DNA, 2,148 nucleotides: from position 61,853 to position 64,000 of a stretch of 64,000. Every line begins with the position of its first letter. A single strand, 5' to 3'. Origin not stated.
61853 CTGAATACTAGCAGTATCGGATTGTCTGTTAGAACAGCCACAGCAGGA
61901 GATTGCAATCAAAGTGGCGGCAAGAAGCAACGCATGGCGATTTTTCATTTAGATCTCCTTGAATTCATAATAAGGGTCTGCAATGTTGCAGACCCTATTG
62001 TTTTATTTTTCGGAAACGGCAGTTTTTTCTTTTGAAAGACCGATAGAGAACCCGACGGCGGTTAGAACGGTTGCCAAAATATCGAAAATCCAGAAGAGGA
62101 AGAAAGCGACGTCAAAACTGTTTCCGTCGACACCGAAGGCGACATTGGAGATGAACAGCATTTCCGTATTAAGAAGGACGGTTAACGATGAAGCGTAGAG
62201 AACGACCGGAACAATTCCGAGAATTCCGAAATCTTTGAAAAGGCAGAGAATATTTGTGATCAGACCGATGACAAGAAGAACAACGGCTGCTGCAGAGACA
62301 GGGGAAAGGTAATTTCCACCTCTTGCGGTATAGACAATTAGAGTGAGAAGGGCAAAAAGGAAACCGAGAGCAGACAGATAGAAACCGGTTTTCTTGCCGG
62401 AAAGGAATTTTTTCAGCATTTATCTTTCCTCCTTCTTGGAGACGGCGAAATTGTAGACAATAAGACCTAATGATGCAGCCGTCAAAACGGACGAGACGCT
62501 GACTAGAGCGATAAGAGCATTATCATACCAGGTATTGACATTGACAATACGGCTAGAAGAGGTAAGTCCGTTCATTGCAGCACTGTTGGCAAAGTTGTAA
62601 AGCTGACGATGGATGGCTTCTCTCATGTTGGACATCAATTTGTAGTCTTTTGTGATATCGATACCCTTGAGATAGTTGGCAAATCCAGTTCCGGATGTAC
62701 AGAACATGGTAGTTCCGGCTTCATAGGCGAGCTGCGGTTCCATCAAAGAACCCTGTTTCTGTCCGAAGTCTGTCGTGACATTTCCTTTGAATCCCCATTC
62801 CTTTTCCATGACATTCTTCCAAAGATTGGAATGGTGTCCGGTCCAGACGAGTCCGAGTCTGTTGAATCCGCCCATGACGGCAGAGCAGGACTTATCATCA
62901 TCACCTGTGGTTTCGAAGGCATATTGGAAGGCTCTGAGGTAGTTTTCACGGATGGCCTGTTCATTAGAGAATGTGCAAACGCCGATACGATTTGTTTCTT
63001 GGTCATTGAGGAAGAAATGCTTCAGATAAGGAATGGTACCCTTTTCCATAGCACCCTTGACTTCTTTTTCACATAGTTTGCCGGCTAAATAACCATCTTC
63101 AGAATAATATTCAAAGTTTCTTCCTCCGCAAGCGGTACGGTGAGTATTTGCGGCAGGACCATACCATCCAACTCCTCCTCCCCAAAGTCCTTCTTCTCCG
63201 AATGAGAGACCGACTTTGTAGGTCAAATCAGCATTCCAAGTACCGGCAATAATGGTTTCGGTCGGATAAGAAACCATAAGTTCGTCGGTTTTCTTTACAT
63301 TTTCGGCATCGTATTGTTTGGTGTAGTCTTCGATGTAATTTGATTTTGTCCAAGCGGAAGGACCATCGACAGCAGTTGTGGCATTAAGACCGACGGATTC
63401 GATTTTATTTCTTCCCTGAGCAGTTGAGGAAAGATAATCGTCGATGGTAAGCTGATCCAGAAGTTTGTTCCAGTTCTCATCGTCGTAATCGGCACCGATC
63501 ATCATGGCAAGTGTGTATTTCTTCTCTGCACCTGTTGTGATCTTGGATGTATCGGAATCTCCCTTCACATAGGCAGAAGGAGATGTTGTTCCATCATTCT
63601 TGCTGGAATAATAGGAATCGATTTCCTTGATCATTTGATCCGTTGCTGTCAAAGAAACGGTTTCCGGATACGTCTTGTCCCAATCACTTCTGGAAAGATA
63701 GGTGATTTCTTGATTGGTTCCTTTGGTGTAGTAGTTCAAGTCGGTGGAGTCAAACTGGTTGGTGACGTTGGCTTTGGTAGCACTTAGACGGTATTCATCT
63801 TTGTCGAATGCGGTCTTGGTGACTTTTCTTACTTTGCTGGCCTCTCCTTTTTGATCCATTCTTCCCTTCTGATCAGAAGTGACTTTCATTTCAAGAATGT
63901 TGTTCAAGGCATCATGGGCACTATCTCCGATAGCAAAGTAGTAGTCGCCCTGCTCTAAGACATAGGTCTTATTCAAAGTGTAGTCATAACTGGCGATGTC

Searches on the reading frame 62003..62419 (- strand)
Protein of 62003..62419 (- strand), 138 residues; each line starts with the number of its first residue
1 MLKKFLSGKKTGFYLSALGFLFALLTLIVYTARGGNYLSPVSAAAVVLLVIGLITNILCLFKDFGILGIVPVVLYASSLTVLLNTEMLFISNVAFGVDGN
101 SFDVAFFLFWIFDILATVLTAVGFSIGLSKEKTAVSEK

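Call 11: search_protein_families(library=pfam, proteins=[window:62003-62419:-], max_evalue=0.01)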
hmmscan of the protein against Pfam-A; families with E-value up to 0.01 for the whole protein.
window:62003-62419:- (138 aa): 0 families

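Call 12: search_protein_families(library=ncbifam, proteins=[window:62003-62419:-], max_evalue=0.01)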
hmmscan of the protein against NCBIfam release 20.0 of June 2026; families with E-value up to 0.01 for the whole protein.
window:62003-62419:- (138 aa): 0 families

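Call 18: find_homologous_proteins(query=window:62003-62419:-, max_evalue=0.01)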
Query window:62003-62419:- (138 aa): 124 proteins with E <= 0.01 among 274 candidates; the best 120 are listed.
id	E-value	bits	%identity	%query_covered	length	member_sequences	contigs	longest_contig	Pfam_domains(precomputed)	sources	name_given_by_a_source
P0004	2.4e-76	272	99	100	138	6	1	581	-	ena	-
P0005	1.1e-61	225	80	100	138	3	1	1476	-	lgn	-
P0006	1.9e-55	205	72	100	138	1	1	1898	-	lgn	-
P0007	1.1e-54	202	72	100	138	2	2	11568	-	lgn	-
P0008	1.4e-54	202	71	100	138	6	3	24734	-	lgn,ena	-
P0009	4.6e-53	197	70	100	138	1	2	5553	-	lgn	-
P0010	1.2e-51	192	69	97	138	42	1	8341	-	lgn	-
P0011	2.2e-50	188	71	96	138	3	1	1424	-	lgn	-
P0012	2.5e-50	188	70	100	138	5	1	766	-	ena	-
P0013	1.2e-48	183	67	97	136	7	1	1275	-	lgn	-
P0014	1.8e-48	182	66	99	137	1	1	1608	-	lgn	-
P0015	2.8e-47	178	67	95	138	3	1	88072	-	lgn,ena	-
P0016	9.9e-47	176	68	95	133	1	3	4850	-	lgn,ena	-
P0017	1.2e-46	176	68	95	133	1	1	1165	-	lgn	-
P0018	2.9e-46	175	67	95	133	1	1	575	-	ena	-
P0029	1.1e-45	173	67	95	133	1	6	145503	-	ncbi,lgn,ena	-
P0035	1.1e-44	170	66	95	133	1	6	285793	-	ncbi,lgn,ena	-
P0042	5.5e-43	164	59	100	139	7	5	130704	-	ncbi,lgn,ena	-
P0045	3.8e-42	162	61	99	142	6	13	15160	-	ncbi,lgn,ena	-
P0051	9.2e-41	157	62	95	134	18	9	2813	-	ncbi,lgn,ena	ncbi:MAG: hypothetical protein ACI4TN_01905 [Candidatus Enterosoma sp.]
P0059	1.1e-39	154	60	95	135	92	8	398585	-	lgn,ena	-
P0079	8.0e-38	148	58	96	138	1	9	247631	-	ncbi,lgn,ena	-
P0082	1.1e-37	147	55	99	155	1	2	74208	-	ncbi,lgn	-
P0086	1.7e-37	147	58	96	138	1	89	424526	-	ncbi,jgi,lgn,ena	jgi:hypothetical protein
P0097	4.3e-37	145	54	99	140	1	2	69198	-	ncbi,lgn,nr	ncbi:MAG: hypothetical protein LUE27_06005 [Clostridia bacterium]|nr:hypothetical protein [Clostridi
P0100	4.7e-37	145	57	96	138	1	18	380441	-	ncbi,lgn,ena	-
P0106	3.7e-36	142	56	96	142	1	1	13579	-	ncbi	-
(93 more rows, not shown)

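Call 20: find_encoding_contigs(protein=P0097, flank=6000, max_places=2)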
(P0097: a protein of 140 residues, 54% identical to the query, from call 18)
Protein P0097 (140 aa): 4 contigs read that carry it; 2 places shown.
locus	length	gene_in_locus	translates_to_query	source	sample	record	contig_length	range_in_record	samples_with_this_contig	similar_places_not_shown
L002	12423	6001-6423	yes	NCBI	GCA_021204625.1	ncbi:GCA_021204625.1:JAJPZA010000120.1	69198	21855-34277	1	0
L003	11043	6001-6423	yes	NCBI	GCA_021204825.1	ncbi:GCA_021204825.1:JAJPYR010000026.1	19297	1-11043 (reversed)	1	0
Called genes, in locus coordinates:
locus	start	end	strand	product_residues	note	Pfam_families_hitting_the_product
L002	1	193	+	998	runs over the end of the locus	PF00580:UvrD-helicase, PF13245:AAA_19, PF13604:AAA_30 (weak), PF13361:UvrD_C, PF13538:UvrD_C_2 (faint), PF01396:Zn_ribbon_Top1 (faint)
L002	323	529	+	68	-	PF00570:HRDC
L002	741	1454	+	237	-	PF00072:Response_reg, PF04397:LytTR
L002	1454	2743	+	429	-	PF14501:HATPase_c_5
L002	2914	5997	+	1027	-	PF01915:Glyco_hydro_3_C, PF14310:Fn3-like, PF00933:Glyco_hydro_3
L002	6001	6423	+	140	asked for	-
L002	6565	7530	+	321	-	PF00756:Esterase (weak)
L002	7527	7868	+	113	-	-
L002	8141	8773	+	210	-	-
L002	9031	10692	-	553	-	PF00920:ILVD_EDD_N, PF24877:ILV_EDD_C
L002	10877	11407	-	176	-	PF01842:ACT, PF22629:ACT_AHAS_ss, PF13710:ACT_5, PF10369:ALS_ss_C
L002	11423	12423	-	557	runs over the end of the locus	PF02776:TPP_enzyme_N, PF00205:TPP_enzyme_M, PF02775:TPP_enzyme_C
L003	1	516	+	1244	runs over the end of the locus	PF00580:UvrD-helicase, PF13245:AAA_19, PF13604:AAA_30 (weak), PF13361:UvrD_C, PF13538:UvrD_C_2 (faint), PF00570:HRDC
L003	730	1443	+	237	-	PF00072:Response_reg, PF04397:LytTR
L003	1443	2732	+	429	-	PF14501:HATPase_c_5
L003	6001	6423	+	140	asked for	-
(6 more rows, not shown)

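Call 21: find_encoding_contigs(protein=P0086, flank=6000, max_places=2)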
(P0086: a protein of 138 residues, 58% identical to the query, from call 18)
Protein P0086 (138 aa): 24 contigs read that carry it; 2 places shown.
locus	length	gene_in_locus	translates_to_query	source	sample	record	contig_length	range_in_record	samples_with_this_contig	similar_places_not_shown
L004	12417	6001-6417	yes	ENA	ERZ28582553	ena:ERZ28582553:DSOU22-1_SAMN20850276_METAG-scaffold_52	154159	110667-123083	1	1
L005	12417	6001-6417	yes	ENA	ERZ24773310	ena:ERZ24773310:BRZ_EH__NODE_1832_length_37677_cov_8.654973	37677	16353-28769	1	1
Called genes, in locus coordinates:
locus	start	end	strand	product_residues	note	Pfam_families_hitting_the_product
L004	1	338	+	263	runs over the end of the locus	PF12724:Flavodoxin_5, PF13484:Fer4_16 (faint), PF14697:Fer4_21 (faint), PF00037:Fer4 (weak), PF12797:Fer4_2 (faint), PF13237:Fer4_10 (weak), PF12838:Fer4_7 (weak), PF13187:Fer4_9 (weak), +1 more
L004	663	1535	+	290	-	PF00072:Response_reg, PF04397:LytTR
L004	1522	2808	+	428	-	PF14501:HATPase_c_5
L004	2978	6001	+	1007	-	PF01915:Glyco_hydro_3_C, PF14310:Fn3-like, PF00933:Glyco_hydro_3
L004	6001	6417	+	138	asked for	-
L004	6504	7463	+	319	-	PF00756:Esterase (weak)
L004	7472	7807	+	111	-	-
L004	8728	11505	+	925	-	-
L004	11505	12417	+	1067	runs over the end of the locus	PF01915:Glyco_hydro_3_C, PF14310:Fn3-like, PF00933:Glyco_hydro_3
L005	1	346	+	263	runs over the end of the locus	PF12724:Flavodoxin_5, PF13484:Fer4_16 (faint), PF14697:Fer4_21 (faint), PF00037:Fer4 (weak), PF12797:Fer4_2 (faint), PF13237:Fer4_10 (weak), PF12838:Fer4_7 (weak), PF13187:Fer4_9 (weak), +1 more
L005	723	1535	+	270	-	PF00072:Response_reg, PF04397:LytTR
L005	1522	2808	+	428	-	PF14501:HATPase_c_5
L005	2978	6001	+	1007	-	PF01915:Glyco_hydro_3_C, PF14310:Fn3-like, PF00933:Glyco_hydro_3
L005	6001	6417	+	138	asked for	-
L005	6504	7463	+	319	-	PF00756:Esterase (weak)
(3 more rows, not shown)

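Call 22: find_encoding_contigs(protein=P0059, flank=6000, max_places=2)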
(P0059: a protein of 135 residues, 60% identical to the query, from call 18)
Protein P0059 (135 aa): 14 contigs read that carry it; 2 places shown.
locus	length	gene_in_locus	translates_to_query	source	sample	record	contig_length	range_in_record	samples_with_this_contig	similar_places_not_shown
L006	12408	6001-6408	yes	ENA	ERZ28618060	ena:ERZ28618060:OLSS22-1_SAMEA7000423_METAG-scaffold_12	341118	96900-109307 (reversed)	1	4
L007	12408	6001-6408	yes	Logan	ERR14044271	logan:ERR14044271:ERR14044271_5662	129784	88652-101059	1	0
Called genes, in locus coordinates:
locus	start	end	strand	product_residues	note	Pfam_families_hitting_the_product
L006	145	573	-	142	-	PF01381:HTH_3, PF12844:HTH_19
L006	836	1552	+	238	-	PF00072:Response_reg, PF04397:LytTR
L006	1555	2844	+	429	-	PF14501:HATPase_c_5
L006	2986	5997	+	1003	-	PF01915:Glyco_hydro_3_C, PF14310:Fn3-like, PF00933:Glyco_hydro_3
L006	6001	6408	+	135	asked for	-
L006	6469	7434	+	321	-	PF00756:Esterase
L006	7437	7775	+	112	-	-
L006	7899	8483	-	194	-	PF06177:QueT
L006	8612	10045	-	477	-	PF03193:RsgA_GTPase (faint), PF09818:ABC_ATPase (faint), PF00005:ABC_tran, PF02463:SMC_N (faint), PF13175:AAA_15 (faint), PF13191:AAA_16 (faint), PF13476:AAA_23 (faint), PF00005:ABC_tran, +4 more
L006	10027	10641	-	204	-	PF02361:CbiQ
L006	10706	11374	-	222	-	PF09605:Trep_Strep (weak)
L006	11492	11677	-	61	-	-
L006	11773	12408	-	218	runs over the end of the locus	PF01712:dNK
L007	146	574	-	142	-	PF01381:HTH_3, PF12844:HTH_19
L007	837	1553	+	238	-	PF00072:Response_reg, PF04397:LytTR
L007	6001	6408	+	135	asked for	-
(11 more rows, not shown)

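Call 45: list_cluster_members(proteins=[P0051, P0029, P0035, P0042, P0079, P0086, P0100, P0045, P0082, P0106])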
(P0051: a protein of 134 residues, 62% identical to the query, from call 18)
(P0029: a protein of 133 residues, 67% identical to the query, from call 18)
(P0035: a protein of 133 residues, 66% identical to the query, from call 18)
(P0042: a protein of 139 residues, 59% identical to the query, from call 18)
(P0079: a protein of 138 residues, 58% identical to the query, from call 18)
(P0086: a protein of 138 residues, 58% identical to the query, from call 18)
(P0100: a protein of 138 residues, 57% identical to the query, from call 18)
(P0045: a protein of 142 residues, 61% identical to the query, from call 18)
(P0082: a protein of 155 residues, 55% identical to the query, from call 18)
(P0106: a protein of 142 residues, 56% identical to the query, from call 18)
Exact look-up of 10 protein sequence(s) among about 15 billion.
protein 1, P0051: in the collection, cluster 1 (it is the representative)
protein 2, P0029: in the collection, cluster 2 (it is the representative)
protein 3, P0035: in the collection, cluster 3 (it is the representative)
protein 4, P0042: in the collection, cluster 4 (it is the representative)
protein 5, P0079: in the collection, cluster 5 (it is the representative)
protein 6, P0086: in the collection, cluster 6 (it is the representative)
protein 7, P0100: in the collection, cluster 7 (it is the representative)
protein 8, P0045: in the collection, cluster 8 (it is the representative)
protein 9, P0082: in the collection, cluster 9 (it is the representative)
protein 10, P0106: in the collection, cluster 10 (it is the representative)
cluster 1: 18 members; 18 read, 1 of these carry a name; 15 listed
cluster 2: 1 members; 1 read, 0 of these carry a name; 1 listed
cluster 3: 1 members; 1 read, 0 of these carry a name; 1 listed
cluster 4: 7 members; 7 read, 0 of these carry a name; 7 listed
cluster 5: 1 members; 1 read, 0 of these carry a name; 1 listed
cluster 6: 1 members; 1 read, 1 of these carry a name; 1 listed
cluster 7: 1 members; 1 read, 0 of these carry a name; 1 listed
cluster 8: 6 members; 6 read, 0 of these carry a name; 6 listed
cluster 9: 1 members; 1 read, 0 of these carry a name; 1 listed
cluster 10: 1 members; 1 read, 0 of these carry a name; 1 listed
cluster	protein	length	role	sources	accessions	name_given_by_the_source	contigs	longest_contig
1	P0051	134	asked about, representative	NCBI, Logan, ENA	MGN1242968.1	MAG: hypothetical protein ACI4TN_01905 [Candidatus Enterosoma sp.]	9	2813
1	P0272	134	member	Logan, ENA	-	-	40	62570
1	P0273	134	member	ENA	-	-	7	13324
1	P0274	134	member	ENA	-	-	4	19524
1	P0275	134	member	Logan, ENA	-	-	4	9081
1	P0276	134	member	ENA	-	-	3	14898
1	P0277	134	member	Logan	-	-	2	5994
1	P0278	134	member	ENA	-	-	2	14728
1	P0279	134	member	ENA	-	-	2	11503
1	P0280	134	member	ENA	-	-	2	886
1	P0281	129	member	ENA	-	-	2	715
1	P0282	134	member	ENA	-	-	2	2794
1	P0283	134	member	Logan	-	-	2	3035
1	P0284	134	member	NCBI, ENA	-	-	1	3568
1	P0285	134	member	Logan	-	-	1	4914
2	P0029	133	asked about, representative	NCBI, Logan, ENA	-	-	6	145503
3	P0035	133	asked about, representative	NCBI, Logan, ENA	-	-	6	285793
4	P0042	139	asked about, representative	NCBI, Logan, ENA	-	-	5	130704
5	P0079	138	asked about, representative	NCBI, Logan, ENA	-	-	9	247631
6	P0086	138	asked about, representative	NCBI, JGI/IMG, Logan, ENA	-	hypothetical protein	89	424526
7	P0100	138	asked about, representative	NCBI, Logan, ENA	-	-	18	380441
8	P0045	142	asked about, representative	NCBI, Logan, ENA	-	-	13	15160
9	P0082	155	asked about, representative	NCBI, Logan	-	-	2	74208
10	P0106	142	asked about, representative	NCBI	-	-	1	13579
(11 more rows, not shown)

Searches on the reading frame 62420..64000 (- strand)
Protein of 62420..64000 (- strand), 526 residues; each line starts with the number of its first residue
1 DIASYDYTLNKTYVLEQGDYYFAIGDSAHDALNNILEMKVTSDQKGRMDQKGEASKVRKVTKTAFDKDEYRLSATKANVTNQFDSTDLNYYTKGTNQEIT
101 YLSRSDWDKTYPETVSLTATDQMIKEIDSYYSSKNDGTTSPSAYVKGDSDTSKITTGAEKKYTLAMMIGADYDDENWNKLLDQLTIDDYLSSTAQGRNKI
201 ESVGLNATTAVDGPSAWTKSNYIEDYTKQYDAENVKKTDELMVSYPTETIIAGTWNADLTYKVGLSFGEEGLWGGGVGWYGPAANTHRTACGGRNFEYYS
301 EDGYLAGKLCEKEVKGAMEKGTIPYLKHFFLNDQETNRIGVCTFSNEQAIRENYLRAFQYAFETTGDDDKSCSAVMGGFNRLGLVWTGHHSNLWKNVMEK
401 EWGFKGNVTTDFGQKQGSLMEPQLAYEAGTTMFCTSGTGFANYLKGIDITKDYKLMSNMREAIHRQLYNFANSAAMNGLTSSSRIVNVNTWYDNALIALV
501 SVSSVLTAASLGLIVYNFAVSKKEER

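Call 11: search_protein_families(library=pfam, proteins=[window:62420-64000:-], max_evalue=0.01)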
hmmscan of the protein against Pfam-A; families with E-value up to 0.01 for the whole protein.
window:62420-64000:- (526 aa): 1 family
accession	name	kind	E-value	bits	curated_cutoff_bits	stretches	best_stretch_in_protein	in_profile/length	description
PF00933.27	Glyco_hydro_3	-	1.4e-11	44.8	27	1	244-413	84-253/316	Glycosyl hydrolase family 3 N terminal domain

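Call 12: search_protein_families(library=ncbifam, proteins=[window:62420-64000:-], max_evalue=0.01)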
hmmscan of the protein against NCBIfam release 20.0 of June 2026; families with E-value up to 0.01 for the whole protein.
window:62420-64000:- (526 aa): 6 families
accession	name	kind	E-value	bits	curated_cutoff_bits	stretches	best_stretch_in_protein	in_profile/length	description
NF041610.1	alph_arabinopyran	equivalog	1.3e-35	122.9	1300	1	198-415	21-226/738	exo-alpha-(1->6)-L-arabinopyranosidase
NF052330.1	BetGlucosiCelf0468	equivalog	4.6e-23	81.4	1300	1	237-412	49-223/817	beta-d-glucosidase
NF052331.1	Bet13-16Glucosase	equivalog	1e-06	27.2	1330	1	245-414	96-266/750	exo-beta-d-1,3/1,6-glucosidase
NF052329.1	XyloArabinsidase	equivalog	4.5e-06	25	1050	1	246-412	112-274/750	beta-xylosidase/alpha-l-arabinosidase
NF041776.1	xylosidase_Xyl3A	equivalog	2.3e-05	22.6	1250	1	278-414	114-253/846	xylan 1,4-beta-xylosidase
NF011678.0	PRK15098.1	equivalog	3.2e-05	22.5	666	1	245-414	120-290/765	beta-glucosidase BglX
